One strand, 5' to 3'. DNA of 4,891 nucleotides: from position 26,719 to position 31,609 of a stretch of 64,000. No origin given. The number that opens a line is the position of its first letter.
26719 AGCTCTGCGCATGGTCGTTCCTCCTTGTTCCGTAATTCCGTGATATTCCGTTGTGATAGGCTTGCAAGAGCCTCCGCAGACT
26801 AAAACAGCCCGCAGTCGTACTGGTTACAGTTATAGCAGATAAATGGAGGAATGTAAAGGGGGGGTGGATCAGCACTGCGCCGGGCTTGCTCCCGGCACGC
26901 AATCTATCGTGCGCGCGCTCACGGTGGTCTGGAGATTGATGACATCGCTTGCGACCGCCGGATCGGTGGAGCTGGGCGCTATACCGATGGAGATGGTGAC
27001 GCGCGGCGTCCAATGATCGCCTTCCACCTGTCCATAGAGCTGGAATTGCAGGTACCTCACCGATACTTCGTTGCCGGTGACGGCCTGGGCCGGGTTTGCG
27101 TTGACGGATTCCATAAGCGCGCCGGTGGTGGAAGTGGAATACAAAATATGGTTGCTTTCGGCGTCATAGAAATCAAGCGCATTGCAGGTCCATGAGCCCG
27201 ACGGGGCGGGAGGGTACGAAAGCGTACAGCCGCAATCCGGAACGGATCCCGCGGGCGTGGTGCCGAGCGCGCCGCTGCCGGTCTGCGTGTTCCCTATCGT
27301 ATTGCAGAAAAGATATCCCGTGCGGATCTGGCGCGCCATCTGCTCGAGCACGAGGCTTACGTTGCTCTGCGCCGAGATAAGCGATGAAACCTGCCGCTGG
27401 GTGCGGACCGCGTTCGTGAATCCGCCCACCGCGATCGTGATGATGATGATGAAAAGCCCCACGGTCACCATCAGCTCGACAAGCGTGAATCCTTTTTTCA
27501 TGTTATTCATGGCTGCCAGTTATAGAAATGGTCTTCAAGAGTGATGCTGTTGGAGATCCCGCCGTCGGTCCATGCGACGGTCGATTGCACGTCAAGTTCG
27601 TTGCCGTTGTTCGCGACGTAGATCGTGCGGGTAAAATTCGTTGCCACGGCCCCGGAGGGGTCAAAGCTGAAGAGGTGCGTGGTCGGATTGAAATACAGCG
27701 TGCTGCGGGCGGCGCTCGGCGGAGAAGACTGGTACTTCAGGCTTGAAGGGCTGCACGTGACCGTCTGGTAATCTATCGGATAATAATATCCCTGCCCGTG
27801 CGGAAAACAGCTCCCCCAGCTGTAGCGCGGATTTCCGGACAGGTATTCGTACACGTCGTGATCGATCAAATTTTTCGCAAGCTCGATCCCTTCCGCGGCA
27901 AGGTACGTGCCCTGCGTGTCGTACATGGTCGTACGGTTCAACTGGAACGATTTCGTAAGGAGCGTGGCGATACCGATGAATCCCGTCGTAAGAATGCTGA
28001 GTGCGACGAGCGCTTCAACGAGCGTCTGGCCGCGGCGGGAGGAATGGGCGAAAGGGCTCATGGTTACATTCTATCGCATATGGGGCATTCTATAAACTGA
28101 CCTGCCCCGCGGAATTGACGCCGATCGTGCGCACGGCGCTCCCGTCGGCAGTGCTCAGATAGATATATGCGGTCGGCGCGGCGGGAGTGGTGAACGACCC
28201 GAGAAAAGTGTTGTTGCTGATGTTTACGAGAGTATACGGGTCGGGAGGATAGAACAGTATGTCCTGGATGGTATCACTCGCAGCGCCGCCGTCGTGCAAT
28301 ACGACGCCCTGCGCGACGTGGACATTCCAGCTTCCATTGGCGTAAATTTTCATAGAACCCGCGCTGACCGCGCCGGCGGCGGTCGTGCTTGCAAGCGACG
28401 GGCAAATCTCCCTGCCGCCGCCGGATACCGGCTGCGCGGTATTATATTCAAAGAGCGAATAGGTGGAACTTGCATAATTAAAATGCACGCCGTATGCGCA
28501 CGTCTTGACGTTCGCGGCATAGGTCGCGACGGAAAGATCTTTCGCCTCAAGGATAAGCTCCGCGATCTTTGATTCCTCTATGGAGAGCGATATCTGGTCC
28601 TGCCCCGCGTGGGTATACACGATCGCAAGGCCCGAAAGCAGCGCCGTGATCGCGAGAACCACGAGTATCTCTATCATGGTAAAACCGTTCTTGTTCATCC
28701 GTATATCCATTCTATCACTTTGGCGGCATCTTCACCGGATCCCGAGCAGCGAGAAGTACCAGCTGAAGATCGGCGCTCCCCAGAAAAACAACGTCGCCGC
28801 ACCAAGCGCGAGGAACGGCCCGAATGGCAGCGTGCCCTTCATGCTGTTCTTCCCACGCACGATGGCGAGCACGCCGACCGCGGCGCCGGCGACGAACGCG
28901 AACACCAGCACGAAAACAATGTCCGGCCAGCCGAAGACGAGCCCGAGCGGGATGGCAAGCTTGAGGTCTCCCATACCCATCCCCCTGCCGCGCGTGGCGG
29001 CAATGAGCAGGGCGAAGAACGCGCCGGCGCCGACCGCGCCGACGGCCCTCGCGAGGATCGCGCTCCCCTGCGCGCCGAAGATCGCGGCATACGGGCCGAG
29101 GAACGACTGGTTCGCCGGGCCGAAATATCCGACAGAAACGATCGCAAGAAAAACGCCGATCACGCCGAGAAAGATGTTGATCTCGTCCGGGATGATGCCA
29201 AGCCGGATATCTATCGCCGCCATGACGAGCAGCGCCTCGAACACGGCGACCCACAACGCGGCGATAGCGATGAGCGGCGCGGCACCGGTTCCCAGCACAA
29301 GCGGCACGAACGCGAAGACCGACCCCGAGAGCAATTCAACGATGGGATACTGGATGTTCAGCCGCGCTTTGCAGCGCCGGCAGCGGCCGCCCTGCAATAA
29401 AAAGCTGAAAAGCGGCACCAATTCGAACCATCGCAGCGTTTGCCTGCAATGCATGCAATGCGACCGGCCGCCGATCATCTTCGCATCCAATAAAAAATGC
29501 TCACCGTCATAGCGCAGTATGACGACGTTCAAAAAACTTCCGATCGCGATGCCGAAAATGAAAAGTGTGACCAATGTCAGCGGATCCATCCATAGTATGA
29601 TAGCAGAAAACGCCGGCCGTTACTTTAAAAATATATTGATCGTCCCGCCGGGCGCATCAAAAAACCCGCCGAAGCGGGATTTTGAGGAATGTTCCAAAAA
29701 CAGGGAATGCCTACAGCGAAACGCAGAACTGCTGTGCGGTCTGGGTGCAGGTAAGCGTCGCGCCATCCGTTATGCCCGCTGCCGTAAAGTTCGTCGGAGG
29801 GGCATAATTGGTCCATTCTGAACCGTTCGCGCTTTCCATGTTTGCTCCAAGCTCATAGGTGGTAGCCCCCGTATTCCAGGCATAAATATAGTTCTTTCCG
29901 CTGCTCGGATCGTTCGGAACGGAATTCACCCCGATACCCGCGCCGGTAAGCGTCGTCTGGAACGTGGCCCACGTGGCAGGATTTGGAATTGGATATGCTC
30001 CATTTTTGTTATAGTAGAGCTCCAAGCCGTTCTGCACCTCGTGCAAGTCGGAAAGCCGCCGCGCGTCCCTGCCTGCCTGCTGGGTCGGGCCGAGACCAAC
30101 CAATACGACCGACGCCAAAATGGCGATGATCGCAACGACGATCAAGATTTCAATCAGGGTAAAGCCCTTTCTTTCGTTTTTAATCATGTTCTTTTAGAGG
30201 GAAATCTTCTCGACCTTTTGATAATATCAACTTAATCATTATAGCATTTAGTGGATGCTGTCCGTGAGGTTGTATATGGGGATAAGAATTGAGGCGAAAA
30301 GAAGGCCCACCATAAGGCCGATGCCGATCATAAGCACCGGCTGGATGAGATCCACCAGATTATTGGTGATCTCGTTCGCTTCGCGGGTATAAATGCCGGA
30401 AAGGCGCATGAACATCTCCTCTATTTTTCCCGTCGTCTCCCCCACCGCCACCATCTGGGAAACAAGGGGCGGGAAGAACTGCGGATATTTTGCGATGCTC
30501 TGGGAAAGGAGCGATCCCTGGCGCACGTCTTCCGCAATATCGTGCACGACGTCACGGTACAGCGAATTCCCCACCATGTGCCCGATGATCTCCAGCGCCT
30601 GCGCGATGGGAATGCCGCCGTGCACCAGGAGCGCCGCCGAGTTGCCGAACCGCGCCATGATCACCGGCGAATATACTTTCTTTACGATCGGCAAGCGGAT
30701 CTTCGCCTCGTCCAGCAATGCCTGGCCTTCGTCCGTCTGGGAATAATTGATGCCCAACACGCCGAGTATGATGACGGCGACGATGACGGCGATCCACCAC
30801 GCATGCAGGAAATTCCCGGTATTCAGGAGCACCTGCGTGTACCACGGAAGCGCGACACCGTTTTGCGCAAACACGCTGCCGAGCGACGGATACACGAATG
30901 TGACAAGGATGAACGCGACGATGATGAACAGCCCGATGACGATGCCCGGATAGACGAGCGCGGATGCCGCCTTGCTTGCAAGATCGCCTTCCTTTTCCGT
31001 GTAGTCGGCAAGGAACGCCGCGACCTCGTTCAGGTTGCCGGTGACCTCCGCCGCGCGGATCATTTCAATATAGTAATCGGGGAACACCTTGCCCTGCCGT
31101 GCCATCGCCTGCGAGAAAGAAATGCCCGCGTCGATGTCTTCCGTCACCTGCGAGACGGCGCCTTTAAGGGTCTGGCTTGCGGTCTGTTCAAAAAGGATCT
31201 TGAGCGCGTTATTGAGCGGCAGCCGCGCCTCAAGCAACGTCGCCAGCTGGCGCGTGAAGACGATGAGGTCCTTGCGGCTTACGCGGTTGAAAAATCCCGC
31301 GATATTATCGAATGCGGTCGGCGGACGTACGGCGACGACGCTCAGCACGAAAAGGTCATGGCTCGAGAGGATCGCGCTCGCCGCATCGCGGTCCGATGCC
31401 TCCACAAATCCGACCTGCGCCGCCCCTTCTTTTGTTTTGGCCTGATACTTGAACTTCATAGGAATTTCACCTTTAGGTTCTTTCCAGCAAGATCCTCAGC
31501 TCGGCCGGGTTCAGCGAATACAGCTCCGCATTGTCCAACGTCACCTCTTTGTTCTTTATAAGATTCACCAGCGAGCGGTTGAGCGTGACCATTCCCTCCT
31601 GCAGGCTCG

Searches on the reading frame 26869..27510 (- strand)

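Call 81: search_protein_families(library=pfam, proteins=[window:26869-27510:-], max_evalue=0.001)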
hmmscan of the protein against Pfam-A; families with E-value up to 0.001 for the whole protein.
window:26869-27510:- (213 aa): 1 family
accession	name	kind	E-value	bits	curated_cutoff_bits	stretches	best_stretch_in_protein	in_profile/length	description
PF07963.17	N_methyl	-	4.8e-06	26.4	21.2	1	3-27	2-26/27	Prokaryotic N-terminal methylation motif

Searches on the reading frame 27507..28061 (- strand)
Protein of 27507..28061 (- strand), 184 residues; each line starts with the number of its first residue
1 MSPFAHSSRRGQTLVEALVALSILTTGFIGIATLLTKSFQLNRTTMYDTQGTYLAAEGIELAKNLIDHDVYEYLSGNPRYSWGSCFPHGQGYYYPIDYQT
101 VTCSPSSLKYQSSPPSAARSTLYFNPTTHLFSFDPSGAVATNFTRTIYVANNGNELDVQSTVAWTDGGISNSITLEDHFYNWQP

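Call 81: search_protein_families(library=pfam, proteins=[window:27507-28061:-], max_evalue=0.001)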
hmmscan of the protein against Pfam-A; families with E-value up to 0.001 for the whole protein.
window:27507-28061:- (184 aa): 1 family
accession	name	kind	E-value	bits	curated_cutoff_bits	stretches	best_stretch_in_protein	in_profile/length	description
PF07963.17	N_methyl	-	0.00013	21.9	21.2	1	8-31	3-26/27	Prokaryotic N-terminal methylation motif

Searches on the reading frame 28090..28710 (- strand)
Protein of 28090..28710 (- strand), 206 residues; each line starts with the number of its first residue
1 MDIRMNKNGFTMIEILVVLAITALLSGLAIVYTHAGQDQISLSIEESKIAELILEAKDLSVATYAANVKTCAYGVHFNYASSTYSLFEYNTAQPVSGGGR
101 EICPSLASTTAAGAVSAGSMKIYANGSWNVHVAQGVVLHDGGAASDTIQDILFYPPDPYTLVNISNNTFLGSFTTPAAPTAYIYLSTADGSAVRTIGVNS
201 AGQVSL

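Call 81: search_protein_families(library=pfam, proteins=[window:28090-28710:-], max_evalue=0.001)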
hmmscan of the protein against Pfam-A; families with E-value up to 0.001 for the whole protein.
window:28090-28710:- (206 aa): 1 family
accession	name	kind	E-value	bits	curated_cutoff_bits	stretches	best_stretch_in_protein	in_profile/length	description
PF07963.17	N_methyl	-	2.5e-07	30.4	21.2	1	4-29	1-26/27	Prokaryotic N-terminal methylation motif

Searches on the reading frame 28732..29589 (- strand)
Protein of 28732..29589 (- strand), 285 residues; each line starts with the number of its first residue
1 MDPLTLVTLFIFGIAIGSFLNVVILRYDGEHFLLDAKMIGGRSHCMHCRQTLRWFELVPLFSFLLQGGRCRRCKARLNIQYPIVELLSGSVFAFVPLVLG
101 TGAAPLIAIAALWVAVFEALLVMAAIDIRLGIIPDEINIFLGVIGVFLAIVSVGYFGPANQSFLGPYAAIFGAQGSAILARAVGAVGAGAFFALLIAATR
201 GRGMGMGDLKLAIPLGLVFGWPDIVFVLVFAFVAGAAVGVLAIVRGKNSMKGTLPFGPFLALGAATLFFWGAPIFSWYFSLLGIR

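Call 81: search_protein_families(library=pfam, proteins=[window:28732-29589:-], max_evalue=0.001)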
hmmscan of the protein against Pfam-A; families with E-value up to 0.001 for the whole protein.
window:28732-29589:- (285 aa): 2 families
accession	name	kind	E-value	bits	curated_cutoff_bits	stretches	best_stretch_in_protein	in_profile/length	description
PF06750.18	A24_N_bact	-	1.6e-27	95.9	23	1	11-95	1-80/84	Bacterial Peptidase A24 N-terminal domain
PF01478.23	Peptidase_A24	-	1.2e-10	42.2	26.5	1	119-240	6-104/104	Type IV leader peptidase family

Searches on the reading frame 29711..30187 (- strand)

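Call 24: search_protein_families(library=pfam, proteins=[window:29711-30187:-], max_evalue=0.001)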
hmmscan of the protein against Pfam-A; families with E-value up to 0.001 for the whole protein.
window:29711-30187:- (158 aa): 1 family
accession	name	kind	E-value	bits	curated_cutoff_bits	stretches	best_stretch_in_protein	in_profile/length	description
PF07963.17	N_methyl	-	4.6e-09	35.9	21.2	1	5-29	3-27/27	Prokaryotic N-terminal methylation motif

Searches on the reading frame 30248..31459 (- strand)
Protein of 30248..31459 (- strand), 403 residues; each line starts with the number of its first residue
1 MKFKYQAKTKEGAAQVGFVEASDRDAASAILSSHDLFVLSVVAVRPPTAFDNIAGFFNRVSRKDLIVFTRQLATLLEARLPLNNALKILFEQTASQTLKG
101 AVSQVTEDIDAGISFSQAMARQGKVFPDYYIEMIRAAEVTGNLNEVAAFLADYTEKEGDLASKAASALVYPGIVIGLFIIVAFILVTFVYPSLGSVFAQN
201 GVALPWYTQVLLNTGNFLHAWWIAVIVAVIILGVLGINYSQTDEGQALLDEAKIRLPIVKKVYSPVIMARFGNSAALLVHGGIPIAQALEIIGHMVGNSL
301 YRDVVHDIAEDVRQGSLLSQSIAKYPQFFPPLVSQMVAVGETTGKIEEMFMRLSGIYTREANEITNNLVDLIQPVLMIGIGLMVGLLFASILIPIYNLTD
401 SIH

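Call 81: search_protein_families(library=pfam, proteins=[window:30248-31459:-], max_evalue=0.001)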
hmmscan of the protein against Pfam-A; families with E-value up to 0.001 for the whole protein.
window:30248-31459:- (403 aa): 1 family
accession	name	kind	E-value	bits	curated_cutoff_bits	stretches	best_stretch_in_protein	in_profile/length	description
PF00482.28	T2SSF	-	9.8e-53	177.8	25.2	2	68-191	1-125/125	Type II secretion system (T2SS), protein F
